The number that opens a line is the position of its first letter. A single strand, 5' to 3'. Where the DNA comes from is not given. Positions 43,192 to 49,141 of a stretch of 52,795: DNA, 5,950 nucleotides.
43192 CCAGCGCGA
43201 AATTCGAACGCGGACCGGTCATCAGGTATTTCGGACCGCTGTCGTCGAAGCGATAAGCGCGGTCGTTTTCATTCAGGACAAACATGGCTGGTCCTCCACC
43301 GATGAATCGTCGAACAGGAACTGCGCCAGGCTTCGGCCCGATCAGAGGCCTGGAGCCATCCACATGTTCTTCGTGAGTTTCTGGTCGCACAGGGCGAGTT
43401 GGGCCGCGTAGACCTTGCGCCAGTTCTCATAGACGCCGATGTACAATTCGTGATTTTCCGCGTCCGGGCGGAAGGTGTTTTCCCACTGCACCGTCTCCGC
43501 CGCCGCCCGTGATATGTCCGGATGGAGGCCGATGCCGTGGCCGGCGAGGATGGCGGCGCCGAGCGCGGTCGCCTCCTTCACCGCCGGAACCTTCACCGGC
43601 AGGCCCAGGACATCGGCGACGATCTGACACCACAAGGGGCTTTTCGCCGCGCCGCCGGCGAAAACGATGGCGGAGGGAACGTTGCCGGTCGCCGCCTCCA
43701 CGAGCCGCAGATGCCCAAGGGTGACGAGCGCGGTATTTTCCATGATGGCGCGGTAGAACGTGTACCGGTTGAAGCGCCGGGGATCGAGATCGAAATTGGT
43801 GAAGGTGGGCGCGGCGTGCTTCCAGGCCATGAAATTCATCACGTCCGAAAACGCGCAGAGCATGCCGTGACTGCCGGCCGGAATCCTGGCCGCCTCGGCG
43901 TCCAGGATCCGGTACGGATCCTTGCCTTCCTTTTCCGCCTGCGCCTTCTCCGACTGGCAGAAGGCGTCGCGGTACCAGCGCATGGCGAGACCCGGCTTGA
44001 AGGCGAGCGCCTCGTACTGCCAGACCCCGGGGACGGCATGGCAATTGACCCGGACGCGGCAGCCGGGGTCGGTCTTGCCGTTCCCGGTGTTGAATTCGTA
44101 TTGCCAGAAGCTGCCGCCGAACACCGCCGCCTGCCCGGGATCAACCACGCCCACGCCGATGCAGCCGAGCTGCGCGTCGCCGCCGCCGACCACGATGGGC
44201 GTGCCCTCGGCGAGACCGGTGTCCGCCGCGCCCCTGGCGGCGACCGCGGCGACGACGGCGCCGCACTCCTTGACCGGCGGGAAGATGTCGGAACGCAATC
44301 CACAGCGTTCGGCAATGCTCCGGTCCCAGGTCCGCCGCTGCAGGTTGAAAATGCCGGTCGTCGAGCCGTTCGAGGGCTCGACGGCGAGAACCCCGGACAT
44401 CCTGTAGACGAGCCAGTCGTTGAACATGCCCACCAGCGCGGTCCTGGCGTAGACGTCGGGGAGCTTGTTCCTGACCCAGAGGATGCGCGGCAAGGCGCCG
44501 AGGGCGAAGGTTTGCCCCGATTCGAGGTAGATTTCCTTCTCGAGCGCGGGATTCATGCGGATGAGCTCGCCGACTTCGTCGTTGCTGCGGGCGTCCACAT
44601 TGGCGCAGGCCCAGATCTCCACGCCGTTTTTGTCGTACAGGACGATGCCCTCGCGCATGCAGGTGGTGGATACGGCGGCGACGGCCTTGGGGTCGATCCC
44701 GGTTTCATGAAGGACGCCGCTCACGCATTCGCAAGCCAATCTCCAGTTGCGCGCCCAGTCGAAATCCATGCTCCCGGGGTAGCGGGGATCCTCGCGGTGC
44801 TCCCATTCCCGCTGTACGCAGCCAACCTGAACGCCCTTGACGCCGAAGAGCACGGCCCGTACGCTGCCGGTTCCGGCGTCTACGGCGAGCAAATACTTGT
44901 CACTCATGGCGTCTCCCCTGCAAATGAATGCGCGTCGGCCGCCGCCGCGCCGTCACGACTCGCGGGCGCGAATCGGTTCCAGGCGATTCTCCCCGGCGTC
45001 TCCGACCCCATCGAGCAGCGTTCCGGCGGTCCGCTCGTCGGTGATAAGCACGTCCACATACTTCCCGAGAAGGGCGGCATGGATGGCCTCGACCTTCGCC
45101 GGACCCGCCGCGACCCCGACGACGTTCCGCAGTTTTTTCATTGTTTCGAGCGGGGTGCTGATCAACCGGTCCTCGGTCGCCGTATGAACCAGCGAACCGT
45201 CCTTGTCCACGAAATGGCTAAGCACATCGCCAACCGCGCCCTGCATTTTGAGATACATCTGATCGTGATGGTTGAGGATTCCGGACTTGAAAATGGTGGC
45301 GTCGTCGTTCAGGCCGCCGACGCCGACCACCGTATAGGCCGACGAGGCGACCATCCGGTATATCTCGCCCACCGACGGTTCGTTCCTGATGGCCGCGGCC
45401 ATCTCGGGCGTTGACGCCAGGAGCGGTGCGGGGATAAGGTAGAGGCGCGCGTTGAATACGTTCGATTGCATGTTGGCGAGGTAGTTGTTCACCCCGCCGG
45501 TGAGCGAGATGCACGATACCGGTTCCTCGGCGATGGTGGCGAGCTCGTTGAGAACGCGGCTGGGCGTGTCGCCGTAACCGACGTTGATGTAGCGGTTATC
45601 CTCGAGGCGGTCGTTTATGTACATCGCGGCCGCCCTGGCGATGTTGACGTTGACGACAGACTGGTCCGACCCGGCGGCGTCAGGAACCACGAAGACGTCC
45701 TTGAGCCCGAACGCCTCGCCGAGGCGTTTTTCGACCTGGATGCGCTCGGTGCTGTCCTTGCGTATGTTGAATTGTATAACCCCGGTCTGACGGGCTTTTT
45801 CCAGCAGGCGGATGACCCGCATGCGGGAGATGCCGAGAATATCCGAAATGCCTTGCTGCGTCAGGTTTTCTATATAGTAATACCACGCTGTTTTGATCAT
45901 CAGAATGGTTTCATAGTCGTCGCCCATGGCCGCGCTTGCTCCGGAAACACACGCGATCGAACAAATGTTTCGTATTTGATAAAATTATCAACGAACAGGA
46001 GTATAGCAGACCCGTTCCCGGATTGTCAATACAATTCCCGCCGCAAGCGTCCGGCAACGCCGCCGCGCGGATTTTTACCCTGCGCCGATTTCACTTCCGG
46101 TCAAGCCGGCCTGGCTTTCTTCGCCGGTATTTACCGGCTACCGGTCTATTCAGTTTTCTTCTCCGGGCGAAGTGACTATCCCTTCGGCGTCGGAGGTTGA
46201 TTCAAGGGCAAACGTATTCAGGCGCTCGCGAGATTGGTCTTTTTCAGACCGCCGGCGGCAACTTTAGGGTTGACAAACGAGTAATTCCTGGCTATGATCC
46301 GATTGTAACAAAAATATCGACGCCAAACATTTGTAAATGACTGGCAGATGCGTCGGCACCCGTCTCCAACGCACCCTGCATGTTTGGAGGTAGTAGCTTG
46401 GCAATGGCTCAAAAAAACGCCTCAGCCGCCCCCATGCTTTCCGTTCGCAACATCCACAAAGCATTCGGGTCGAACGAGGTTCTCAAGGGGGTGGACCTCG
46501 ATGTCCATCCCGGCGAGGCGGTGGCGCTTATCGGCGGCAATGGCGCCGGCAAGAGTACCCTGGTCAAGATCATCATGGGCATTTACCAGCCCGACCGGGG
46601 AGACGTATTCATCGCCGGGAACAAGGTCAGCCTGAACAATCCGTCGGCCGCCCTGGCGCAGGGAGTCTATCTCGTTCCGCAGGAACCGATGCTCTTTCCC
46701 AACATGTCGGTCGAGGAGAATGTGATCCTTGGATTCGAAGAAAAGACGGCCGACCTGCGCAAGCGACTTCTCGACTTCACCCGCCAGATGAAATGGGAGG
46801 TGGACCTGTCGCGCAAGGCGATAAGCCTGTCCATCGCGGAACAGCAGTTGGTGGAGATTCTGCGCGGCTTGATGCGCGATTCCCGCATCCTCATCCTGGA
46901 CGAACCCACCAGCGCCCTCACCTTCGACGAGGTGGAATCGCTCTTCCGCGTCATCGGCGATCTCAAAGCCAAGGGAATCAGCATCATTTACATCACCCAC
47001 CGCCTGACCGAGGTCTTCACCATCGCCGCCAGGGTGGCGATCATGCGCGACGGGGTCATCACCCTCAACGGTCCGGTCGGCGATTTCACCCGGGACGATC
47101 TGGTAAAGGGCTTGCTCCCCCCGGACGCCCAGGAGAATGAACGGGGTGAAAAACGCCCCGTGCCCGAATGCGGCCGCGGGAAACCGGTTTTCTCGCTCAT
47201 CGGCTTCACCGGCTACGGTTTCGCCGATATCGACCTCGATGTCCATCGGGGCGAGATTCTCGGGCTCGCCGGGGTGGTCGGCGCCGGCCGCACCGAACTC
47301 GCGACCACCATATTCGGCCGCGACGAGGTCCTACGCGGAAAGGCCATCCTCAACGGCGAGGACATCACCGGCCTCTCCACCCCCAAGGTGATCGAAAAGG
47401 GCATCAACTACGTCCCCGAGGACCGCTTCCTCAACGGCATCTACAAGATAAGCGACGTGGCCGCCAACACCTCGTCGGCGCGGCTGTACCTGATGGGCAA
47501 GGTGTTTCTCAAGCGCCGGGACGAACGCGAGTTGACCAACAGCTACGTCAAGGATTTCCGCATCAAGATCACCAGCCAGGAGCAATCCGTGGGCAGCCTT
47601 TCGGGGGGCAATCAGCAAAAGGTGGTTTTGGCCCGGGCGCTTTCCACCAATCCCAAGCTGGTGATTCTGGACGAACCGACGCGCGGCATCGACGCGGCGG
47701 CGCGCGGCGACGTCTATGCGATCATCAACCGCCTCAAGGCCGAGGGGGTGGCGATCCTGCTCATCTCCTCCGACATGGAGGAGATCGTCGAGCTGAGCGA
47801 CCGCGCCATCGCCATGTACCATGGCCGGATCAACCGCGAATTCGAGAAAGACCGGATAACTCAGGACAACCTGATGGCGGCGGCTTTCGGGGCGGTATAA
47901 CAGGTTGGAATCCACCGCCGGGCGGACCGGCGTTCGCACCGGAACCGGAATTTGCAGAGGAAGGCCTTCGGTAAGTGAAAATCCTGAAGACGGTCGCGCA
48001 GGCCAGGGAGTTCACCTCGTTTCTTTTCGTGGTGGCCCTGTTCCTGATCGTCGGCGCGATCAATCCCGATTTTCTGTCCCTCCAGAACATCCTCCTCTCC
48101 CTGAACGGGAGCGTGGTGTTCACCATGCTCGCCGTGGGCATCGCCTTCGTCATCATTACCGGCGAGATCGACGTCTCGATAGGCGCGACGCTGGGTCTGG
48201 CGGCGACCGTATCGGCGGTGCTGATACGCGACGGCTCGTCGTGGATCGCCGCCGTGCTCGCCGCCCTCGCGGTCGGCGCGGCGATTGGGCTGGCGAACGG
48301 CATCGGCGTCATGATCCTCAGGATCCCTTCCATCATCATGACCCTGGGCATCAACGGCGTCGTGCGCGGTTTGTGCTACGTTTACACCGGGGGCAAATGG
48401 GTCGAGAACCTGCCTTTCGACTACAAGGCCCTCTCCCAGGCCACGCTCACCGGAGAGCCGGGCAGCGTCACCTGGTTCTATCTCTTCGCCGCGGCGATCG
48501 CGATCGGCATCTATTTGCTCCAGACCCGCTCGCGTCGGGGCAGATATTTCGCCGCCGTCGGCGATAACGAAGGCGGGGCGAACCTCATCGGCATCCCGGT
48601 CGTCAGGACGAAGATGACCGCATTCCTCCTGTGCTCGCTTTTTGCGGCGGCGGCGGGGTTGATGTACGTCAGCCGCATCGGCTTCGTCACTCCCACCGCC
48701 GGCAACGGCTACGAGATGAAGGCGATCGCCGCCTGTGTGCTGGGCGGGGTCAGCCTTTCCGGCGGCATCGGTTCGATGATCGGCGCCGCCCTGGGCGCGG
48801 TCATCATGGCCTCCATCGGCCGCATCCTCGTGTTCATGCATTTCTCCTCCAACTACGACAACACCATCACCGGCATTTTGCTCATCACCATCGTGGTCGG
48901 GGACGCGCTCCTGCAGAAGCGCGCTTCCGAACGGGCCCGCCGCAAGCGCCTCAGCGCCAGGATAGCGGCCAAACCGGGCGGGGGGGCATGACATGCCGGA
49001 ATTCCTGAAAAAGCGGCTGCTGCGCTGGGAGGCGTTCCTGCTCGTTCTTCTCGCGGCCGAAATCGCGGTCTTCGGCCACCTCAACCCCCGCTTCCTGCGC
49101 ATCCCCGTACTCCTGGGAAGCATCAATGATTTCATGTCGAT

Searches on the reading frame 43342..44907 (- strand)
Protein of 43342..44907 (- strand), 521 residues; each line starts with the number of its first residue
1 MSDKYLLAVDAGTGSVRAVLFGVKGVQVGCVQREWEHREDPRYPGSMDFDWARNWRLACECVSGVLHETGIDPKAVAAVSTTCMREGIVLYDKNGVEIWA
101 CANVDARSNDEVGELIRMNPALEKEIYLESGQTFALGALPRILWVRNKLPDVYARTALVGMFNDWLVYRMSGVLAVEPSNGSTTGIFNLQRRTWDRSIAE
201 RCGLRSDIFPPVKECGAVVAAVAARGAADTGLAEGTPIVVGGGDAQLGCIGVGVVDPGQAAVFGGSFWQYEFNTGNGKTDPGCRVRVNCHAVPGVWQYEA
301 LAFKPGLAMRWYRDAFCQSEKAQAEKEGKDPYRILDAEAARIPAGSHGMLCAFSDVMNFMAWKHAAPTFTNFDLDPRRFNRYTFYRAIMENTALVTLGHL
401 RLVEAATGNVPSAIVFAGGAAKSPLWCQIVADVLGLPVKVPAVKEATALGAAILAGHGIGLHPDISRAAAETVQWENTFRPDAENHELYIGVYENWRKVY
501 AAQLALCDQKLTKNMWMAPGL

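Call 82: search_protein_families(library=pfam, proteins=[window:43342-44907:-])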
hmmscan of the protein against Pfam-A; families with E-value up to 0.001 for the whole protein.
window:43342-44907:- (521 aa): 2 families
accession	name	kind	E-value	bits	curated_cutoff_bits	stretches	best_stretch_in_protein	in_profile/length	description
PF00370.27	FGGY_N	-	8.7e-42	143.8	28.8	1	5-251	1-245/245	FGGY family of carbohydrate kinases, N-terminal domain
PF02782.22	FGGY_C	-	2.8e-23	83.2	27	1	292-457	34-196/198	FGGY family of carbohydrate kinases, C-terminal domain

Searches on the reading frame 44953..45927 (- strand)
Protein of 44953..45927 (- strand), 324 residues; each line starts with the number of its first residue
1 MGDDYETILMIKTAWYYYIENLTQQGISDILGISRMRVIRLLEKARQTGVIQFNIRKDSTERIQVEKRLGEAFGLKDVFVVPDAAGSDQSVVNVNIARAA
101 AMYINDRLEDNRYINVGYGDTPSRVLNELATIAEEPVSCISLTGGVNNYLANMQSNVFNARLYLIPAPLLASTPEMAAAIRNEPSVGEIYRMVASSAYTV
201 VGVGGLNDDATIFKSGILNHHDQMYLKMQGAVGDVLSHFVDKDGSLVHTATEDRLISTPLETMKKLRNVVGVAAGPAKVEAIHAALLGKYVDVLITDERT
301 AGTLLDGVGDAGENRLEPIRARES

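Call 82: search_protein_families(library=pfam, proteins=[window:44953-45927:-])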
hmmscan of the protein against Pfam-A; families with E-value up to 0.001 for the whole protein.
window:44953-45927:- (324 aa): 3 families
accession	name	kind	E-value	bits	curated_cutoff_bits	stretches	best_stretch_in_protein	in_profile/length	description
PF04198.19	Sugar-bind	-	2.3e-57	194.6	27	1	60-305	4-256/257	Putative sugar-binding domain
PF04545.22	Sigma70_r4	-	6.3e-06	26.1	24.1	1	17-47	16-46/50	Sigma-70, region 4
PF13545.12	HTH_Crp_2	-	0.00037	20.9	27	0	21-56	22-56/70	Crp-like helix-turn-helix domain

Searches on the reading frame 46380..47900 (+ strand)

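Call 82: search_protein_families(library=pfam, proteins=[window:46380-47900:+])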
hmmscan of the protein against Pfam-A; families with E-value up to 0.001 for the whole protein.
window:46380-47900:+ (506 aa): 4 families
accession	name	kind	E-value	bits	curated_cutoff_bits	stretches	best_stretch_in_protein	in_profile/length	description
PF00005.33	ABC_tran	-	1.5e-56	191.2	25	2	35-178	1-137/137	ABC transporter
PF13304.12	AAA_21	-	6.8e-08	33.4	27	0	49-65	3-19/304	AAA domain, putative AbiEii toxin, Type IV TA system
PF02463.25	SMC_N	-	0.00034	20.5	40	0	370-481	98-213/220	RecF/RecN/SMC N terminal domain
PF13555.12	AAA_29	-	0.0004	20.5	27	0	36-63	13-40/61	P-loop containing region of AAA domain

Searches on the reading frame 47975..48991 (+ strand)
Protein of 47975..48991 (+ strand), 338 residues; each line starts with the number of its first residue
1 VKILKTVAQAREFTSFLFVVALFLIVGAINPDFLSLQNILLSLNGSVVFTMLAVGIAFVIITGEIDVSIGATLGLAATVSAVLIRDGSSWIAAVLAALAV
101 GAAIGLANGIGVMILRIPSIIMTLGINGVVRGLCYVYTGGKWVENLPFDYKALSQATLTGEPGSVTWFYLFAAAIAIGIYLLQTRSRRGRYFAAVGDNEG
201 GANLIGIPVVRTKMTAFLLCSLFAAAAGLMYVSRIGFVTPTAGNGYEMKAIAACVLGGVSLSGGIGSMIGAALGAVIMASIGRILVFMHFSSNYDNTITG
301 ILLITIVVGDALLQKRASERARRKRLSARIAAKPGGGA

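Call 82: search_protein_families(library=pfam, proteins=[window:47975-48991:+])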
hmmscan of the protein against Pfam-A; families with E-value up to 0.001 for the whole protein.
window:47975-48991:+ (338 aa): 1 family
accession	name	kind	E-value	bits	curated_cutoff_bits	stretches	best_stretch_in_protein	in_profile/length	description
PF02653.21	BPD_transp_2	-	5.8e-41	140.8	26.8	1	39-306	2-268/269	Branched-chain amino acid transport system / permease component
